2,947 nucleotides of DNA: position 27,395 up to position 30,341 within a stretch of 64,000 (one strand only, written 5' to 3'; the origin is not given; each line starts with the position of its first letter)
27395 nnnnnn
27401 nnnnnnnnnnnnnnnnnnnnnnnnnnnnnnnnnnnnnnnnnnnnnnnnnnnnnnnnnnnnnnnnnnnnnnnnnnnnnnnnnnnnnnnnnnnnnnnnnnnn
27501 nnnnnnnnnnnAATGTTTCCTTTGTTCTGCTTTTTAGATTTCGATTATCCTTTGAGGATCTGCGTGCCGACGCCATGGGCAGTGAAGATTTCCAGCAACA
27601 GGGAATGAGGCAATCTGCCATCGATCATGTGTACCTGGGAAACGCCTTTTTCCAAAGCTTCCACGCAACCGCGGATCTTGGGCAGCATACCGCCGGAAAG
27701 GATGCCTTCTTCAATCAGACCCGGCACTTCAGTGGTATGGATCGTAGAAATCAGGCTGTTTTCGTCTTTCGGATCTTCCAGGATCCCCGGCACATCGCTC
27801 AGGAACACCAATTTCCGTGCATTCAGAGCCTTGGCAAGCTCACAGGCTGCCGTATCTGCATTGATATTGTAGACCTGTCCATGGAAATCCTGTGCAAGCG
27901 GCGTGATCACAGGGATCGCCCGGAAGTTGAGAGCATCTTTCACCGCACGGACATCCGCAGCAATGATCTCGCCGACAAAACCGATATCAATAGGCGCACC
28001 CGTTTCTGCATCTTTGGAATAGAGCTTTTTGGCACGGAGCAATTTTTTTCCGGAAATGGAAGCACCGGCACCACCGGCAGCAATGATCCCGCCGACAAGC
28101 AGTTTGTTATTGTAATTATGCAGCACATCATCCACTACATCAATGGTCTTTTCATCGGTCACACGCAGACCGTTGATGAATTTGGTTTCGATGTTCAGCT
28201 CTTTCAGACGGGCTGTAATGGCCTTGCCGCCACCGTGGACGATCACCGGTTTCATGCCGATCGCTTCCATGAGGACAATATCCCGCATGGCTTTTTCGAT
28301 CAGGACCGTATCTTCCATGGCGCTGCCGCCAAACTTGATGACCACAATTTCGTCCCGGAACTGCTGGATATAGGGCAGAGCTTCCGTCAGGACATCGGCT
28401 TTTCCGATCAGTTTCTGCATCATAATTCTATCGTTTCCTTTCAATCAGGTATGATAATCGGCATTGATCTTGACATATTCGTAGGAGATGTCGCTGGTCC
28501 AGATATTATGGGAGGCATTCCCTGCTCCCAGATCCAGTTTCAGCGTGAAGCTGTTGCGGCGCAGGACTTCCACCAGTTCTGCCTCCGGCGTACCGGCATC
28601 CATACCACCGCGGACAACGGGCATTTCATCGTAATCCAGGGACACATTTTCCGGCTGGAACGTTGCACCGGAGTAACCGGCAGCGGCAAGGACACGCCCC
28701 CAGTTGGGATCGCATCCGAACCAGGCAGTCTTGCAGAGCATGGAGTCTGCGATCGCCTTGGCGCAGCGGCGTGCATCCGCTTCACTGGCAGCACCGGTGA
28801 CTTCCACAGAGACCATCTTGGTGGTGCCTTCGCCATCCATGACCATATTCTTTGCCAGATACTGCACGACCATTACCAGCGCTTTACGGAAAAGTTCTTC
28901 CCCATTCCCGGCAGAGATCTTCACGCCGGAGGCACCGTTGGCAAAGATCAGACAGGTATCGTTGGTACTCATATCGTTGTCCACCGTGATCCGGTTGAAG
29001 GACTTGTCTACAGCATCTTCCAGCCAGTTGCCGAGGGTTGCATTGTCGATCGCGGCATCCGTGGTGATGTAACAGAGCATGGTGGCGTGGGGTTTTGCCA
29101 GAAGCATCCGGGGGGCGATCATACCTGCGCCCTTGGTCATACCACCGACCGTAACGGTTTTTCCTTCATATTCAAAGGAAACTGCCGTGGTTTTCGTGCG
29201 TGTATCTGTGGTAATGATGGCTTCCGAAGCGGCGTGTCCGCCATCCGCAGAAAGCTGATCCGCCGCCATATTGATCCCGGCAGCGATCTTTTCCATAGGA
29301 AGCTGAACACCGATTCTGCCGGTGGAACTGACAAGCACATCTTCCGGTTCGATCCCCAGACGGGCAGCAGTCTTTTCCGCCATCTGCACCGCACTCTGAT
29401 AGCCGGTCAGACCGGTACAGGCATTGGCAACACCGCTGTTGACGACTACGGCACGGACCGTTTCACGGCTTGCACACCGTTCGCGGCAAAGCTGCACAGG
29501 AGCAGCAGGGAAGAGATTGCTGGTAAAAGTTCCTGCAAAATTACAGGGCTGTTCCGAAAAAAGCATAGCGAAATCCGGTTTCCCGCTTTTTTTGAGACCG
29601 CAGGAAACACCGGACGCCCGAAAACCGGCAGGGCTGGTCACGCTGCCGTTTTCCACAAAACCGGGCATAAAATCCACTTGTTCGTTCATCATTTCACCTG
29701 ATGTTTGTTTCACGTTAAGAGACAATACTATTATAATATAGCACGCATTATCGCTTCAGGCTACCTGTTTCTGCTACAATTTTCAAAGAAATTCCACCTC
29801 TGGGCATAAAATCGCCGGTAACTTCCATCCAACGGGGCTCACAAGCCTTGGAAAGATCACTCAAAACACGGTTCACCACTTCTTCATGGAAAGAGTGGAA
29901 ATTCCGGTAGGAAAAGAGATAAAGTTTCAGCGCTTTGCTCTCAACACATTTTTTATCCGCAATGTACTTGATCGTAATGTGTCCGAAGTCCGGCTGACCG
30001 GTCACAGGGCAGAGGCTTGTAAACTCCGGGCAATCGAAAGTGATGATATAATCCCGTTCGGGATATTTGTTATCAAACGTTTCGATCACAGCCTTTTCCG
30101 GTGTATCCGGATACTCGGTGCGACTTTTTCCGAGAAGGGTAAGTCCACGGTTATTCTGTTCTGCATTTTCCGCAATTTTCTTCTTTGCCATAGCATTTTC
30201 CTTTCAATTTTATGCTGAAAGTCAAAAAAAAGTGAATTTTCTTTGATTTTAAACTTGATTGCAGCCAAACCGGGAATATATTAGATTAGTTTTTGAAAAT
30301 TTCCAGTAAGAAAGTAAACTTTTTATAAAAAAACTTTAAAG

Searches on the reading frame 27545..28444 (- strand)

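Call 97: search_protein_families(library=pfam, proteins=[window:27545-28444:-])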
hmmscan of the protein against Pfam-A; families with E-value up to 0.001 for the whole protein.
window:27545-28444:- (299 aa): 1 family
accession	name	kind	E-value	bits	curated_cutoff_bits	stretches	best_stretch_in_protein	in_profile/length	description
PF00696.33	AA_kinase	-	1.3e-43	149.8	24.9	1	33-274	2-233/234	Amino acid kinase family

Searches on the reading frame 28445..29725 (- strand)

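Call 97: search_protein_families(library=pfam, proteins=[window:28445-29725:-])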
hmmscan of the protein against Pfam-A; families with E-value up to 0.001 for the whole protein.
window:28445-29725:- (426 aa): 1 family
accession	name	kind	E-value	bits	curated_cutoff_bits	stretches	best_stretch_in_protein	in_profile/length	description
PF01960.23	ArgJ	-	3.1e-143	477.5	32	1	36-426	1-377/377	ArgJ family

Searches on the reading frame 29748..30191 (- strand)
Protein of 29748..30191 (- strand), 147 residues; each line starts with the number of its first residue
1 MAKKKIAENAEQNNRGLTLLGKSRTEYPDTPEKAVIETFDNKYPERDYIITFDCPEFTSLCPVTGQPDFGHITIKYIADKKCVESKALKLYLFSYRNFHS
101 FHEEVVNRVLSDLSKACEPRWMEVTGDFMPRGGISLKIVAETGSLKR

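Call 97: search_protein_families(library=pfam, proteins=[window:29748-30191:-])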
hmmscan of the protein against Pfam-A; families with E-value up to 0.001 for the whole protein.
window:29748-30191:- (147 aa): 2 families
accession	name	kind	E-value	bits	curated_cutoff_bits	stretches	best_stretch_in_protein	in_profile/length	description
PF14489.11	QueF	-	2.4e-33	114.6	27.3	1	67-144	1-78/81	QueF-like protein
PF14819.11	QueF_N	-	6.6e-05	23.7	25.6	1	65-118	49-104/111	Nitrile reductase, 7-cyano-7-deazaguanine-reductase N-term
